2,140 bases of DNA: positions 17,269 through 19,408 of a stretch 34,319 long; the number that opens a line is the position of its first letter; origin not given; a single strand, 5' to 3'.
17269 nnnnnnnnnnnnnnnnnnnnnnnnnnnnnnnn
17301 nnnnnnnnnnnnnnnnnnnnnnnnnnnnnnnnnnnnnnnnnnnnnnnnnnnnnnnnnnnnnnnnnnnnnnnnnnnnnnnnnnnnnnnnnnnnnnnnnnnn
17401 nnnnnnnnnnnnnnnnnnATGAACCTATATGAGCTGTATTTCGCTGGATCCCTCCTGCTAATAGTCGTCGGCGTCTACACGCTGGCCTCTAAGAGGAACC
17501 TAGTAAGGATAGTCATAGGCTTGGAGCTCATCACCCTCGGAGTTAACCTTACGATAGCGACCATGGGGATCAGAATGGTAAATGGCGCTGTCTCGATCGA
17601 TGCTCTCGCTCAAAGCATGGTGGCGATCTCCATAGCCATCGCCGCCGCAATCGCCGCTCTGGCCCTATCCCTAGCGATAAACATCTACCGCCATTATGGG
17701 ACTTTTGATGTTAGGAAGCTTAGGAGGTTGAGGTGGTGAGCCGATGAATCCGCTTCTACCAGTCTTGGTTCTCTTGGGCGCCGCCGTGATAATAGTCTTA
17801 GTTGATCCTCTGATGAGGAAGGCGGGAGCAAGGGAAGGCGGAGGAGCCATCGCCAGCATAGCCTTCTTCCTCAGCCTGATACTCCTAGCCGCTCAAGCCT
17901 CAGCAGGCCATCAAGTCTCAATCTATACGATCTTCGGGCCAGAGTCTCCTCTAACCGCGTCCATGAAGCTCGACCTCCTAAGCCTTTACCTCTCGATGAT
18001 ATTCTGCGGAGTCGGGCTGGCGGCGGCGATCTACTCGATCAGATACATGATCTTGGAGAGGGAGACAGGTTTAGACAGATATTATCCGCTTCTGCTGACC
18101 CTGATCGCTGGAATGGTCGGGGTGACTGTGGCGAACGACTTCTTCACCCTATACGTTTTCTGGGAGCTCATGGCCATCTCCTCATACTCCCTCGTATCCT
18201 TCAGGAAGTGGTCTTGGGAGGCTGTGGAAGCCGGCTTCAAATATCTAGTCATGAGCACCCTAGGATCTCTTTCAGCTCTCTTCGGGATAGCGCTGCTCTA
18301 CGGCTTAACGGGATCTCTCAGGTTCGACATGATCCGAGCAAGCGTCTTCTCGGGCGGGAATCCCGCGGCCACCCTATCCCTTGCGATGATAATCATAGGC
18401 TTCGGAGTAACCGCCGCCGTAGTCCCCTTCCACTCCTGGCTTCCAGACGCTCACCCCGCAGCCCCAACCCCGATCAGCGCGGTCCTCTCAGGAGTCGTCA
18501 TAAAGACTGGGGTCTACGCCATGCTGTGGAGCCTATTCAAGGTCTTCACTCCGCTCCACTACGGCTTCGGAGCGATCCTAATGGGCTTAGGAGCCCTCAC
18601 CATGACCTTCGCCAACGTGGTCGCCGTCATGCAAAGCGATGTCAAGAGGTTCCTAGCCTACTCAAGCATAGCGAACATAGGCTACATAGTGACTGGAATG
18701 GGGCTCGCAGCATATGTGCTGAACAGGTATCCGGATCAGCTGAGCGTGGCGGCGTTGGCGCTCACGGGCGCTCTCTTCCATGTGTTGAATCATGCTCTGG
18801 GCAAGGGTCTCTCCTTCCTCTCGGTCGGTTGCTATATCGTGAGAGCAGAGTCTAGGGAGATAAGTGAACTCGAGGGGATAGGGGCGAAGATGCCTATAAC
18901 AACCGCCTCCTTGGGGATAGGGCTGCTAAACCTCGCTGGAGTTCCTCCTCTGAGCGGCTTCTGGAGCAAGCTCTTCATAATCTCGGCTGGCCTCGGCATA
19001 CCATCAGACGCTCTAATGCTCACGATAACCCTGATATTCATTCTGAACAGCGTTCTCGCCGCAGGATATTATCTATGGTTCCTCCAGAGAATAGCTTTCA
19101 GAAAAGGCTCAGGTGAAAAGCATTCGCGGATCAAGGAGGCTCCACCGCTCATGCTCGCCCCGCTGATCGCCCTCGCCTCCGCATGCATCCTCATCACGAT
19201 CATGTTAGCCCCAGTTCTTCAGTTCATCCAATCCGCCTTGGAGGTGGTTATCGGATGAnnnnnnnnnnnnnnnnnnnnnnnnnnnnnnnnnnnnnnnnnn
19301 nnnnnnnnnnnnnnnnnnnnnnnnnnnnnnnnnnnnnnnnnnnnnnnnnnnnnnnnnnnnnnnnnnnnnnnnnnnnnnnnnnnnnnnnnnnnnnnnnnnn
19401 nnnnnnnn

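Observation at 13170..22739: Operon with full complex I architecture that still carries a [NiFe]-hydrogenase catalytic core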

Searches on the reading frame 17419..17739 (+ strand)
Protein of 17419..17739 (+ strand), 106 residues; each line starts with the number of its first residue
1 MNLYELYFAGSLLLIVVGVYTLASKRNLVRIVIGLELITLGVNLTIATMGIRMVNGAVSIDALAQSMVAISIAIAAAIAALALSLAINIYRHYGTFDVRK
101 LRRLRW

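Call 4: search_protein_families(library=pfam, proteins=[window:17419-17739:+], max_evalue=0.01)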
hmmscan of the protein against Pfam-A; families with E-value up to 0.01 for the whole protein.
window:17419-17739:+ (106 aa): 1 family
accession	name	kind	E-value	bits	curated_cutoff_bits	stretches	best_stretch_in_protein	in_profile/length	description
PF00420.29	Oxidored_q2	-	3.6e-21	75.1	26.1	1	7-106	2-95/95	NADH-ubiquinone/plastoquinone oxidoreductase chain 4L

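Call 7: search_protein_families(library=ncbifam, proteins=[window:17419-17739:+], max_evalue=0.01)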
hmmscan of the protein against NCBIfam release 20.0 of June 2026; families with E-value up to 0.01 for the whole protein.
window:17419-17739:+ (106 aa): 24 families
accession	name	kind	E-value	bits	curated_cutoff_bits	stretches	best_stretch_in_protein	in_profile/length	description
NF006250.0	PRK08388.1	equivalog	1.7e-20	73.7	137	2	60-105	73-118/119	putative monovalent cation/H+ antiporter subunit C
NF009304.0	PRK12661.1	equivalog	1e-11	45.1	152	1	59-105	93-139/140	putative monovalent cation/H+ antiporter subunit C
NF005621.0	PRK07375.1-6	equivalog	2.6e-11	43.4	126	1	8-105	11-117/120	putative monovalent cation/H+ antiporter subunit C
NF004322.0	PRK05715.1-4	equivalog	6.3e-11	42.2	128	1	6-106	8-104/104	NADH-quinone oxidoreductase subunit NuoK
NF040614.1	F420_dehyd_FpoK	exception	7e-10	39.2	145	1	5-106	3-98/98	F420H2 dehydrogenase subunit FpoK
NF005618.0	PRK07375.1-3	equivalog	2.5e-09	37.3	107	1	9-100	10-114/119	putative monovalent cation/H+ antiporter subunit C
TIGR00941.1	2a6301s03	subfamily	3.6e-09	37.1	161.2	1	10-98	8-103/104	multicomponent Na+:H+ antiporter, MnhC subunit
NF006372.0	PRK08600.1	equivalog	4.3e-09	36.4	127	1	13-102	11-107/113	Na(+)/H(+) antiporter subunit C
NF009303.0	PRK12660.1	subfamily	1.7e-08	34.4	132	1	13-102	11-108/114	putative monovalent cation/H+ antiporter subunit C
NF004320.0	PRK05715.1-2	equivalog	1.7e-08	34.4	57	1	7-106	6-99/99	NADH-quinone oxidoreductase subunit NuoK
NF004319.0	PRK05715.1-1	equivalog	4.5e-07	30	101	1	13-105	13-99/100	NADH-quinone oxidoreductase subunit NuoK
NF004323.0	PRK05715.1-5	equivalog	1.9e-06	28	89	1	7-102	8-98/102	NADH-quinone oxidoreductase subunit NuoK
NF004321.0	PRK05715.1-3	equivalog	7.1e-06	26.2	91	1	8-105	9-100/101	NADH-quinone oxidoreductase subunit NuoK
NF008556.0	PRK11492.1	equivalog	1.3e-05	25.2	136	1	8-105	128-215/216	hydrogenase 4 membrane subunit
NF005929.0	PRK07946.1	equivalog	2.1e-05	24.3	157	1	13-93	13-101/204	Na(+)/H(+) antiporter subunit C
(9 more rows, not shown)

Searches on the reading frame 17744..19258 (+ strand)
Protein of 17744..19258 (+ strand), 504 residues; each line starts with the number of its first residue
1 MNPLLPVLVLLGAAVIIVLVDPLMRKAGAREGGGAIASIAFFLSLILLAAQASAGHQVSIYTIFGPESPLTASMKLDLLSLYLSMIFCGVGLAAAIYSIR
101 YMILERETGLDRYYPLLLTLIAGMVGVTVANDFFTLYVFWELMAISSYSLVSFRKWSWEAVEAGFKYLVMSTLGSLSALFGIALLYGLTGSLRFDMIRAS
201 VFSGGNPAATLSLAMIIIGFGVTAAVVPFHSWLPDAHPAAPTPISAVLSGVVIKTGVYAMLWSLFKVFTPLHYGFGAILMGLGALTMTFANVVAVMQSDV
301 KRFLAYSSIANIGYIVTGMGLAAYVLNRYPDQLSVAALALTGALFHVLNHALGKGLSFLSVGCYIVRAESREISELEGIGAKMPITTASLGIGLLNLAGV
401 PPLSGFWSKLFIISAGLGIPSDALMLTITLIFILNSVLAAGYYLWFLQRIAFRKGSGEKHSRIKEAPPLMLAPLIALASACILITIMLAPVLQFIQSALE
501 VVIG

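Call 5: search_protein_families(library=pfam, proteins=[window:17744-19258:+], max_evalue=0.01)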
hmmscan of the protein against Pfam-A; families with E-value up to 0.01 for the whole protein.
window:17744-19258:+ (504 aa): 2 families
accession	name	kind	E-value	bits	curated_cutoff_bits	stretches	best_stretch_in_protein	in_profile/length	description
PF00361.26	Proton_antipo_M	-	2.4e-58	198.1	21.5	1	130-430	1-290/294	NADH:quinone oxidoreductase/Mrp antiporter, TM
PF00662.26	Proton_antipo_N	-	7.3e-06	26.2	24.5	1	70-114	9-51/51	NADH-Ubiquinone oxidoreductase (complex I), chain 5 N-terminus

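Call 25: search_protein_families(library=ncbifam, proteins=[window:17744-19258:+], max_evalue=1e-10)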
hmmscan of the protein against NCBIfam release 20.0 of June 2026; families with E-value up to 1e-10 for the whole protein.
window:17744-19258:+ (504 aa): 74 families (the best 25 are shown)
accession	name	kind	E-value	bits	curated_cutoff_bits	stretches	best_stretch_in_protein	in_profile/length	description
NF005086.0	PRK06521.1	equivalog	7.5e-92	308.9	667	1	9-500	14-504/669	hydrogenase 4 subunit B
NF006240.0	PRK08376.1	subfamily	1.8e-88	297.7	662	1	68-493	80-497/521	putative monovalent cation/H+ antiporter subunit D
NF006419.0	PRK08668.1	equivalog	1e-80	272.2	617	1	9-498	10-477/613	NADH dehydrogenase subunit M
NF006418.0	PRK08667.1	equivalog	5.4e-71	240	794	1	9-495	12-493/644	hydrogenase membrane subunit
NF006241.0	PRK08377.1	equivalog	1.5e-70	238.6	645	1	54-499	55-474/494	NADH dehydrogenase subunit N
NF005097.0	PRK06525.1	equivalog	7.4e-67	226.1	430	1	12-491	15-478/480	hydrogenase 4 subunit D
TIGR01770.1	NDH_I_N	subfamily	4.4e-66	223.8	332.6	1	2-490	2-468/472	NADH-quinone oxidoreductase subunit NuoN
NF009310.0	PRK12668.1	equivalog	4.8e-66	223.8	564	1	4-492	7-438/584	Na(+)/H(+) antiporter subunit D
TIGR01972.1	NDH_I_M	subfamily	1.1e-65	222.2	263.8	1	8-502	7-482/486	NADH-quinone oxidoreductase subunit M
NF006236.0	PRK08375.1-1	equivalog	3e-64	217.8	663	1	2-497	8-490/493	putative monovalent cation/H+ antiporter subunit D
NF005561.0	PRK07234.1-1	equivalog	1.4e-62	212.2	718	1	4-456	7-443/569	putative monovalent cation/H+ antiporter subunit D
NF009285.0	PRK12645.1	equivalog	2.8e-62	211.1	1028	1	38-489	38-494/804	Na+/H+ antiporter subunit A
TIGR00940.1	2a6301s01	subfamily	4.3e-62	210.5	920.45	1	9-498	8-500/793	monovalent cation:proton antiporter subunit A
NF009287.0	PRK12647.1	equivalog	4.3e-61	207.4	937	1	8-495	8-474/773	putative monovalent cation/H+ antiporter subunit A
NF009305.0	PRK12662.1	equivalog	2.2e-60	204.8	700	1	5-494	8-482/492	putative monovalent cation/H+ antiporter subunit D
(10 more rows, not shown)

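Call 43: search_solved_structures(query=window:17744-19258:+, max_evalue=1e-25, show_alignments=0)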
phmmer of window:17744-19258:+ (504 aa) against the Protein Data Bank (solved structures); distinct sequences matched with E-value up to 1e-25: 40.
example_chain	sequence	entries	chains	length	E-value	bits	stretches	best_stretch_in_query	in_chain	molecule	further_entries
6cfw_H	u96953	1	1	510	5.1e-70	239.9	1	6-482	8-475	Monovalent cation/H+ antiporter subunit D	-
6u8y_H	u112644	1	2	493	8.4e-52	179.9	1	52-490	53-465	NADH dehydrogenase subunit N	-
7qru_A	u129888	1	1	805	9.4e-46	159.9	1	38-484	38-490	Na+/H+ antiporter subunit A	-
6u8y_X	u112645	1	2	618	1.7e-40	142.6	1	16-467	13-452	NADH dehydrogenase subunit M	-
6z16_A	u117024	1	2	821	1.6e-38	136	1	71-485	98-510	Multisubunit Na+/H+ antiporter, A subunit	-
4he8_L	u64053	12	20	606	2.6e-35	125.5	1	58-487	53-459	NADH-quinone oxidoreductase subunit 12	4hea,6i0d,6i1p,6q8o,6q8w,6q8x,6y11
6hum_B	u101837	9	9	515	7.4e-35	124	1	69-466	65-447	NAD(P)H-quinone oxidoreductase subunit 2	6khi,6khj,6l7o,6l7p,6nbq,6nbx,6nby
8e9g_L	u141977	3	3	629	7.2e-34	120.7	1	19-483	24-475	NADH-quinone oxidoreductase, L subunit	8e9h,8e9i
6hum_F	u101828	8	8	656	1.1e-33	120.2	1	4-487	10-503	NADH dehydrogenase subunit 5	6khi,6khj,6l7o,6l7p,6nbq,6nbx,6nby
7qru_D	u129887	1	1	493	3.4e-33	118.5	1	37-496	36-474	Na+/H+ antiporter subunit D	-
8e9g_N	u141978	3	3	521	1.2e-32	116.7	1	111-459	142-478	NADH-quinone oxidoreductase subunit N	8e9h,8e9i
7wff_B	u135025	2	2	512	1.7e-32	116.2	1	106-483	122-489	NAD(P)H-quinone oxidoreductase subunit 2, chloroplastic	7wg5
9grx_B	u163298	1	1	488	1.9e-32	116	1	98-470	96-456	NAD(P)H-quinone oxidoreductase subunit 2 A, chloroplastic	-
6z16_D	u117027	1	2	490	2.8e-32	115.5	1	53-483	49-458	Multisubunit Na+/H+ antiporter, D subunit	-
7eu3_B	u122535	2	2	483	8.4e-32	113.9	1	106-452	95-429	NAD(P)H-quinone oxidoreductase subunit 2, chloroplastic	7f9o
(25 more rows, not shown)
